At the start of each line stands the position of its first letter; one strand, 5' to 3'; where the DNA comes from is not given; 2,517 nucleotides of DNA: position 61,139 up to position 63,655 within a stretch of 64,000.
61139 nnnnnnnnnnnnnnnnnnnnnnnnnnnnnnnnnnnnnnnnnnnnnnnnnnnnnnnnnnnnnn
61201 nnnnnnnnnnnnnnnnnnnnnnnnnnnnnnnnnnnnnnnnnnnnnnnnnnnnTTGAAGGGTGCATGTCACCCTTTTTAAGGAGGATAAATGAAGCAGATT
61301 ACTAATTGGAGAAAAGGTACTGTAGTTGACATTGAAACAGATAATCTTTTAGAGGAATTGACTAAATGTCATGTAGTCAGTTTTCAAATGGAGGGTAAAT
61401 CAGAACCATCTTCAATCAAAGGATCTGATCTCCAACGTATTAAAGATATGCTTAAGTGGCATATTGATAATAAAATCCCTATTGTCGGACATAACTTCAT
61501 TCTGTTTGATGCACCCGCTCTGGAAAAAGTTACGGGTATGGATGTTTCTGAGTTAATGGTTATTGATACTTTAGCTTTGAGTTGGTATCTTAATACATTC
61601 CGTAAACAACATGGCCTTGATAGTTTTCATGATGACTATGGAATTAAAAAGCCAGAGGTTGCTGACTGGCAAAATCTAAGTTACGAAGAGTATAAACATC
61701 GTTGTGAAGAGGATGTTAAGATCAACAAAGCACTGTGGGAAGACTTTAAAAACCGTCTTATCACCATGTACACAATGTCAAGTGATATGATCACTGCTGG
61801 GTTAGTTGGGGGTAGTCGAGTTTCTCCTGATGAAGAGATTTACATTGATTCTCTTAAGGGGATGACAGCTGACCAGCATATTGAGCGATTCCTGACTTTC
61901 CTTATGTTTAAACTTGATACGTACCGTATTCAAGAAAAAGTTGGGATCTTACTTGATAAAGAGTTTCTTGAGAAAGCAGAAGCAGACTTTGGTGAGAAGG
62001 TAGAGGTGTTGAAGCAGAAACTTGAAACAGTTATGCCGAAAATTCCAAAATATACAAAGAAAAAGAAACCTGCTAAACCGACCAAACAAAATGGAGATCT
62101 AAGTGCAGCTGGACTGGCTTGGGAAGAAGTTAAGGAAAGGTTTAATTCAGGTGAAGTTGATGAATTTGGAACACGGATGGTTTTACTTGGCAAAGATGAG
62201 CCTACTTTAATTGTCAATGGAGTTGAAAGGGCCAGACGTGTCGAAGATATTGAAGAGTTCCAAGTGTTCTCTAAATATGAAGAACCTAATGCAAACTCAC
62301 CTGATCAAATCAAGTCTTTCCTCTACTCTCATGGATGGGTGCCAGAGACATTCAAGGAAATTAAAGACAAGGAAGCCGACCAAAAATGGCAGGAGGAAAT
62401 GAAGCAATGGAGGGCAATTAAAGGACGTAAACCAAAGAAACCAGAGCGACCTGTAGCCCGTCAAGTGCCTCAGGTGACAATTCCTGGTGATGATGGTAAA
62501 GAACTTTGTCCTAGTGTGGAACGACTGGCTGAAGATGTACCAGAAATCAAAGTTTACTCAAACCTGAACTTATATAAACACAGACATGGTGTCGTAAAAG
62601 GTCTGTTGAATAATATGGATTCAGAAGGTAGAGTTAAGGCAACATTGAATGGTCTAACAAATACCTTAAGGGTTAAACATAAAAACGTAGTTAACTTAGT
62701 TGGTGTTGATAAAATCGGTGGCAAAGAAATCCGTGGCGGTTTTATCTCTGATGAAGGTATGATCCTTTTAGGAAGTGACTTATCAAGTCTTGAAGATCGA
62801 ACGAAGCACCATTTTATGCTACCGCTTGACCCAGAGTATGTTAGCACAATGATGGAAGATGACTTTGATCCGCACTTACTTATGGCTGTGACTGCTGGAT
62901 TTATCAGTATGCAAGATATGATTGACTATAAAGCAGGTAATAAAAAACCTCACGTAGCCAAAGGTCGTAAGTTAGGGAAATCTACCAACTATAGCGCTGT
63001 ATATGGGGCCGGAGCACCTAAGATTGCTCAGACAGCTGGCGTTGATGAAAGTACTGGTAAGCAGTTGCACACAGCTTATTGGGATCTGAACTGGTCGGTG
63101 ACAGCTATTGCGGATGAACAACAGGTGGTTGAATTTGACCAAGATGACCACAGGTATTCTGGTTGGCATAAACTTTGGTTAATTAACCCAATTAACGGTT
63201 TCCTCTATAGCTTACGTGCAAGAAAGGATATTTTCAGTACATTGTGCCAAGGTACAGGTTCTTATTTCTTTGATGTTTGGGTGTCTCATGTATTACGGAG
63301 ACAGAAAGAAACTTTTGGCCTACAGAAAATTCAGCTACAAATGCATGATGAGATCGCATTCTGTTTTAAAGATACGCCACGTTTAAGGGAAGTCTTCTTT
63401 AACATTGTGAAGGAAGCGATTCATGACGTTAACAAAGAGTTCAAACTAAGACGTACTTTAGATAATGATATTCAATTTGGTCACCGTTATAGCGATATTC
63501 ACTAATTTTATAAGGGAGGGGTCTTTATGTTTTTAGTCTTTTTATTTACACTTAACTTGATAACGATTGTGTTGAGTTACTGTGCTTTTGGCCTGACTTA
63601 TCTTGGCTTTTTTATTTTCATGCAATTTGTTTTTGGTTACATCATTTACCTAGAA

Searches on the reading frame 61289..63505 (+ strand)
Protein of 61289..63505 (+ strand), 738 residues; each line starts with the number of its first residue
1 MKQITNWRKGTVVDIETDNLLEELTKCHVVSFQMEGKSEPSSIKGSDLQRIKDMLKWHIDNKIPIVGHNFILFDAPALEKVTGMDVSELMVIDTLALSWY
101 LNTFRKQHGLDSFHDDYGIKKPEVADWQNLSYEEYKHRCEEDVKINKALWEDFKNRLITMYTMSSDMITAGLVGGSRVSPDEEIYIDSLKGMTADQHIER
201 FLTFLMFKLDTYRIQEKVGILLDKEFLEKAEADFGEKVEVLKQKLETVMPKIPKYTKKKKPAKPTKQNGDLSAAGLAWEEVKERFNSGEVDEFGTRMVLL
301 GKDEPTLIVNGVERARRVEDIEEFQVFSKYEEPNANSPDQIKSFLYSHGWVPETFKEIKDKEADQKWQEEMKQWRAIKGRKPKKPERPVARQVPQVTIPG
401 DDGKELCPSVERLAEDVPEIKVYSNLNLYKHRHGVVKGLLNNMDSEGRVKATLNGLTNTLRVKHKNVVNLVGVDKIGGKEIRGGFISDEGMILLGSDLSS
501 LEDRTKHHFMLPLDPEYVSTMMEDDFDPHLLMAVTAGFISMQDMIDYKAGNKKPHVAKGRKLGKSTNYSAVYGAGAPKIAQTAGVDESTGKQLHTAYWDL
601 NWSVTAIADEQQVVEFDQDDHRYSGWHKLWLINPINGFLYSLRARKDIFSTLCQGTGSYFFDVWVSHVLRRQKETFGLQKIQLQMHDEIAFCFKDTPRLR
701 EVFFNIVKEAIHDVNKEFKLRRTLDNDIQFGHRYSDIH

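Call 21: search_dna_similar(query=window:61289-63505:+, collection=phages, mode=protein, max_rows=20)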
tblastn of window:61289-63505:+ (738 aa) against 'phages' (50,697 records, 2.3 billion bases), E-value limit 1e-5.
Records with a match: 1679; places in all: 1681; records where one place covers at least 80% of the query: 261.
Best place of each record, by identity: 60-80% 1; <60% 1678.
By first word of the organism name: Klebsiella 450; Pseudomonas 333; Escherichia 272; Vibrio 160; Salmonella 48; Erwinia 39; Acinetobacter 38; Aeromonas 37; Yersinia 28; Proteus 18; and 48 more.
By host as written in the record: - 254; Klebsiella pneumoniae 214; Escherichia coli 112; Pseudomonas aeruginosa 79; Klebsiella pneumoniae 135080 32; Pseudomonas aeruginosa PAO1 28; Pseudomonas syringae pv. actinidiae 21; Escherichia coli K-12 MG1655 21; and 432 more.
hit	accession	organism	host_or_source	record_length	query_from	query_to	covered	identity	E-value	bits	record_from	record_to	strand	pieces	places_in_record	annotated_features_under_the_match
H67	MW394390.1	Klebsiella phage vB_KpM_FBKp34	Klebsiella pneumoniae K6453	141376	1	738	100%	76.7%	0e+0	1181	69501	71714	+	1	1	DNA polymerase I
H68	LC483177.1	Klebsiella phage 05F01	Klebsiella quasipneumoniae strain S05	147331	1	738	100%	57.5%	0e+0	829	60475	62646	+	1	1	DNA pol I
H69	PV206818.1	Vibrio phage vB_CoeS_P1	Vibrio hepatarius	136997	1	738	100%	50.2%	2e-166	700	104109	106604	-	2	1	DNA polymerase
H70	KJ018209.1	Shewanella sp. phage 1/4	Baltic Sea ice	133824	1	738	100%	48.9%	0e+0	676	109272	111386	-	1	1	DNA pol I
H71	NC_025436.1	Shewanella sp. phage 1/4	Baltic Sea ice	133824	1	738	100%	48.9%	0e+0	676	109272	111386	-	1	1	DNA pol I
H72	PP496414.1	Pseudomonas phage vB_PpuM-KoPa-4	Pseudomonas putida KT2440 and Paw85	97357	1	738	100%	47.5%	0e+0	631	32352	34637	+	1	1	DNA polymerase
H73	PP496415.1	Pseudomonas phage vB_PpuM-NoPa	Pseudomonas putida KT2440 and Paw85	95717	1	738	100%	47.5%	0e+0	630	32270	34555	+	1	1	DNA polymerase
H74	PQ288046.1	Pseudomonas phage XD2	Pseudomonas aeruginosa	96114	1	738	100%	47.5%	0e+0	623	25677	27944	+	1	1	DNA polymerase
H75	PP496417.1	Pseudomonas phage vB_PpuM-Roomu-2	Pseudomonas putida KT2440 and Paw85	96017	1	738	100%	47.4%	0e+0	630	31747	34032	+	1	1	DNA polymerase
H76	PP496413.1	Pseudomonas phage vB_PpuM-Amme-3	Pseudomonas putida KT2440 and Paw85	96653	1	738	100%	47.1%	0e+0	626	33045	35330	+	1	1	DNA polymerase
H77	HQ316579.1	Vibrio phage helene 12B3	Vibrio splendidus 12B3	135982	1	738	99%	47.5%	8e-158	640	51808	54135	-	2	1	hypothetical protein (x2)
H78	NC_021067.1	Vibrio phage helene 12B3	Vibrio splendidus 12B3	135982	1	738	99%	47.5%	8e-158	640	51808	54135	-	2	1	hypothetical protein | DNA primase/helicase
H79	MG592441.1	Vibrio phage 1.063.O._10N.261.45.C7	Vibrio lentus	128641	1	738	99%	47.4%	6e-152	624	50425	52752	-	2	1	ribonuclease H-like domain protein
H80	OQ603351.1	Pseudomonas phage Ep020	Pseudomonas sp. AY2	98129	1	738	100%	46.6%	0e+0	598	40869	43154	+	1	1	record has no annotation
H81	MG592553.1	Vibrio phage 1.187.O._10N.286.49.F1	Vibrio splendidus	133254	1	738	99%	47.1%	6e-156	633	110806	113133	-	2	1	hypothetical protein (x2)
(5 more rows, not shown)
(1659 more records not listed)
